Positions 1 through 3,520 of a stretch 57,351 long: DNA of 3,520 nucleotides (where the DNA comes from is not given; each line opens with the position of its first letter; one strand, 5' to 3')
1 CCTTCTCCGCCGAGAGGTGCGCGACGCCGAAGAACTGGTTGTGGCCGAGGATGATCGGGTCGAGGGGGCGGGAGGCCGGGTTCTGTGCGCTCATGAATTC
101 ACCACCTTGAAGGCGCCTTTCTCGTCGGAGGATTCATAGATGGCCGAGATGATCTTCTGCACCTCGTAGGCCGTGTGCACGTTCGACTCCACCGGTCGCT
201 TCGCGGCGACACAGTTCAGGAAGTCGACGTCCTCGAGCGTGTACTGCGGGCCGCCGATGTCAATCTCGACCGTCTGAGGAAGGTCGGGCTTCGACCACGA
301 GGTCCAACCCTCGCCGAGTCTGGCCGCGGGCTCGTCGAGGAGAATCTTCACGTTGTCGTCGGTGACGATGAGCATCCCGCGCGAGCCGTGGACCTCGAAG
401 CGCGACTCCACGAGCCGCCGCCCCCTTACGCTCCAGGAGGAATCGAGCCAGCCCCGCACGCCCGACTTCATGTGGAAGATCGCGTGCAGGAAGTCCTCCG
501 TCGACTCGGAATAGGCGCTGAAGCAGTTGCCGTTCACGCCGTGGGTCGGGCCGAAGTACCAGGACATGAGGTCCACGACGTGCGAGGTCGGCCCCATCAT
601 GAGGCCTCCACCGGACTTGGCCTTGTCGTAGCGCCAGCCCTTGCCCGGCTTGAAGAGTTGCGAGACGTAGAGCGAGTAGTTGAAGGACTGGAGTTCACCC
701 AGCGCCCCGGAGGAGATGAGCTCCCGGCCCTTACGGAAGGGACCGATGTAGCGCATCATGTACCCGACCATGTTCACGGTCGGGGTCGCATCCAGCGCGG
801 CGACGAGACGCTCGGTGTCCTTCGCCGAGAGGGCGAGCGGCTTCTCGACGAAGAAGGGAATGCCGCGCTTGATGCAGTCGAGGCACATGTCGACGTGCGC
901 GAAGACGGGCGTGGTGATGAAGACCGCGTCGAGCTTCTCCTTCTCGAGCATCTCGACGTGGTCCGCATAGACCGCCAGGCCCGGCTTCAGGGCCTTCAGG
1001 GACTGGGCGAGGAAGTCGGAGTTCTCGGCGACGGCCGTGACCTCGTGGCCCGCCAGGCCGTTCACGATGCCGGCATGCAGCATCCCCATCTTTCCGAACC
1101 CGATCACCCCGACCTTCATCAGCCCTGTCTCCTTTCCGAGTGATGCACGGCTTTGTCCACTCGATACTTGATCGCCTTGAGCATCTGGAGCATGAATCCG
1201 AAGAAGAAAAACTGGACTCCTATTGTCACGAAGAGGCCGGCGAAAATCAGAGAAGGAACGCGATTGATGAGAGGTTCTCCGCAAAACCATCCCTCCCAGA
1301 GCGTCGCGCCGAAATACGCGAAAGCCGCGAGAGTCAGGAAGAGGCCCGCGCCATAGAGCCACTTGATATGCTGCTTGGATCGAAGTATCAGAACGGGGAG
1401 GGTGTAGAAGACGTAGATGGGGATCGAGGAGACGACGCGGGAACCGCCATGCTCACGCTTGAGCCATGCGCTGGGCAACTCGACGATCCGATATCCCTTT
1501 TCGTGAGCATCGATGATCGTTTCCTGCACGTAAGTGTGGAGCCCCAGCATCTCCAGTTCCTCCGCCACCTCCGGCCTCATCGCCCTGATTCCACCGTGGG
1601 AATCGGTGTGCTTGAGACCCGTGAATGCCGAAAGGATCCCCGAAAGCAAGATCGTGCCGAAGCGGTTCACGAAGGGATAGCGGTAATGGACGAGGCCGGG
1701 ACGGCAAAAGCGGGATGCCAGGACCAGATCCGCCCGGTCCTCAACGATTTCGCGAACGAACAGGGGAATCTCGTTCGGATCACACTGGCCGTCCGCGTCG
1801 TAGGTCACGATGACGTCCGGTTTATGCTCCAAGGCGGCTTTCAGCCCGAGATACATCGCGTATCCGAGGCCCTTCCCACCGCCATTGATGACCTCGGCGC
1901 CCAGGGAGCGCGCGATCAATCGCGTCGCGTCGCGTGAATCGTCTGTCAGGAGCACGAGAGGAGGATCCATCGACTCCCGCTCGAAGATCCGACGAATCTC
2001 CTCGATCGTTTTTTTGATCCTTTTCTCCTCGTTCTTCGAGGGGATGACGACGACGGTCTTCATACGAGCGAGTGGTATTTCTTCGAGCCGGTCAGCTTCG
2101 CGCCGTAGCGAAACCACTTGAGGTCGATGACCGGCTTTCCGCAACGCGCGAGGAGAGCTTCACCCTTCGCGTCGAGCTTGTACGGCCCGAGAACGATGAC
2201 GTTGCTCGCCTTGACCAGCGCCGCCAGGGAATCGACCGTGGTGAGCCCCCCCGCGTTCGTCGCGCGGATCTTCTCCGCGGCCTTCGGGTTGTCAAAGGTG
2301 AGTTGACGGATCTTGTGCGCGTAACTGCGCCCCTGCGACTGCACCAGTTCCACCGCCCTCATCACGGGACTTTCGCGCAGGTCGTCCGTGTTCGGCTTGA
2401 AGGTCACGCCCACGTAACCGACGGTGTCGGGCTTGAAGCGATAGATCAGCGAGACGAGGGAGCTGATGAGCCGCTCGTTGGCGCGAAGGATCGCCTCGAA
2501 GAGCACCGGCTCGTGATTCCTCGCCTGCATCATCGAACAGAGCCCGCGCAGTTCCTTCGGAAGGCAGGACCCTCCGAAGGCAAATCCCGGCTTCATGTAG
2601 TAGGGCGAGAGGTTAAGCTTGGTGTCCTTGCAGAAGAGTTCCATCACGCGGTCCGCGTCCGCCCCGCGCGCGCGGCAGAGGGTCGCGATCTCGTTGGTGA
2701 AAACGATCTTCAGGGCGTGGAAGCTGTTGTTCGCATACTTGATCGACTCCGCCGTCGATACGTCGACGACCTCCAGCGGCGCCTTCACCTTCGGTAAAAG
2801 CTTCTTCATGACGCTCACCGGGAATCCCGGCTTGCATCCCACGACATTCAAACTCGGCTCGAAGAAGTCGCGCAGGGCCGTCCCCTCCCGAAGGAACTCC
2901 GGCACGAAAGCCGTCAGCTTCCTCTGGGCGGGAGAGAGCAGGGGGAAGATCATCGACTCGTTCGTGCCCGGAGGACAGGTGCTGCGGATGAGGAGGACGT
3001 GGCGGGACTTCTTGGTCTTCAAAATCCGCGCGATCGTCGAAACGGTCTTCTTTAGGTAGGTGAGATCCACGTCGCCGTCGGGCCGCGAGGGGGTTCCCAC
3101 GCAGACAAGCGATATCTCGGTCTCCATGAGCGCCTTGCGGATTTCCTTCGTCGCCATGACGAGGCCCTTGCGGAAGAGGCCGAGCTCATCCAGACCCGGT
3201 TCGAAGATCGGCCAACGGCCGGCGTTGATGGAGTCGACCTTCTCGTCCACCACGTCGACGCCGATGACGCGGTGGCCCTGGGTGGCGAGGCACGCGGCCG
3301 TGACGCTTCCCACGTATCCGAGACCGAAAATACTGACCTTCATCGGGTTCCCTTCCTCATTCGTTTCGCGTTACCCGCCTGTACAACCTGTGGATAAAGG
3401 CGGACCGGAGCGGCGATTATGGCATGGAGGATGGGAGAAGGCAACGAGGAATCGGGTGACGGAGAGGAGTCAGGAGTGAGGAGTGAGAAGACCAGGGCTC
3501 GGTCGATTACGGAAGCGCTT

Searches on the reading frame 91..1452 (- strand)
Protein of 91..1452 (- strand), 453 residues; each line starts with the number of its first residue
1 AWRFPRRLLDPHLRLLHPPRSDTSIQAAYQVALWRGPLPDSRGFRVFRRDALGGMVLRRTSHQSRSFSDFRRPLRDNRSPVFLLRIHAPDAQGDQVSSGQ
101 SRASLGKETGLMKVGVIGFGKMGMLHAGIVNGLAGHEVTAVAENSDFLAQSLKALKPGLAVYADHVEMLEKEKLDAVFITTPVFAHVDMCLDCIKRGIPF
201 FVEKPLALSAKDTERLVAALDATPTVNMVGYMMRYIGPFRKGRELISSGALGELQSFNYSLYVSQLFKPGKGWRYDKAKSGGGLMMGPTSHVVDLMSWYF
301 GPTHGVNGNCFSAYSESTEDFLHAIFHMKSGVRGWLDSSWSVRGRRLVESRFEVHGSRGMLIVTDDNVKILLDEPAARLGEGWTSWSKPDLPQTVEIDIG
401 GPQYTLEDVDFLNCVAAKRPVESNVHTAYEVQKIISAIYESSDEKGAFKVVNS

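Call 43: search_protein_families(library=pfam, proteins=[window:91-1452:-], max_evalue=0.001)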
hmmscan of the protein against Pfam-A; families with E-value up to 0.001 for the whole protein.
window:91-1452:- (453 aa): 3 families
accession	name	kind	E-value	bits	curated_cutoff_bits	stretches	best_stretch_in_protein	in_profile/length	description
PF22725.1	GFO_IDH_MocA_C3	-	5.3e-24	85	27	1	239-361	1-123/124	GFO/IDH/MocA C-terminal domain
PF01408.29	GFO_IDH_MocA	-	1.2e-20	74.9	24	1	112-231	1-120/120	Oxidoreductase family, NAD-binding Rossmann fold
PF02894.22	GFO_IDH_MocA_C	-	3.9e-17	63.2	22.9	1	243-446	1-214/218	Oxidoreductase family, C-terminal alpha/beta domain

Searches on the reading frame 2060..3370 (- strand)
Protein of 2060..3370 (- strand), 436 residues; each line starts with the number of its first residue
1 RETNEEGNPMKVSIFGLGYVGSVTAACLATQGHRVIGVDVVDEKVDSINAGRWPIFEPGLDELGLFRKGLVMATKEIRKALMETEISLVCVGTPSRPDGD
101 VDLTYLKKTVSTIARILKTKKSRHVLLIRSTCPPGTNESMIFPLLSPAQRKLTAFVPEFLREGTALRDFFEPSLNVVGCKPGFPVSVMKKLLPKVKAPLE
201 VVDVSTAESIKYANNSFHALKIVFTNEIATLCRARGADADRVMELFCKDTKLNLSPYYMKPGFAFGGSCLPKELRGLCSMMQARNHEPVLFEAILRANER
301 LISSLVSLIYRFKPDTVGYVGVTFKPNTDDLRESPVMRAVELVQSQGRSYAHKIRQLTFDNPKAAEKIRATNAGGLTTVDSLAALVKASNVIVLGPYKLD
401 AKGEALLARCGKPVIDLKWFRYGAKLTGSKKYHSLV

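Call 43: search_protein_families(library=pfam, proteins=[window:2060-3370:-], max_evalue=0.001)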
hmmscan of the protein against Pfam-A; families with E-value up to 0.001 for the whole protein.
window:2060-3370:- (436 aa): 3 families
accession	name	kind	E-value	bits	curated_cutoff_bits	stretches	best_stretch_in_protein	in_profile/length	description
PF03721.20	UDPG_MGDP_dh_N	-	1.1e-43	149.4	27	1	10-182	1-178/187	UDP-glucose/GDP-mannose dehydrogenase family, NAD binding domain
PF00984.24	UDPG_MGDP_dh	-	2.6e-25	88.8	25.4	1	206-299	2-93/94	UDP-glucose/GDP-mannose dehydrogenase family, central domain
PF03720.21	UDPG_MGDP_dh_C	-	1.7e-08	35.2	30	1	320-394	3-70/103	UDP-glucose/GDP-mannose dehydrogenase family, UDP binding domain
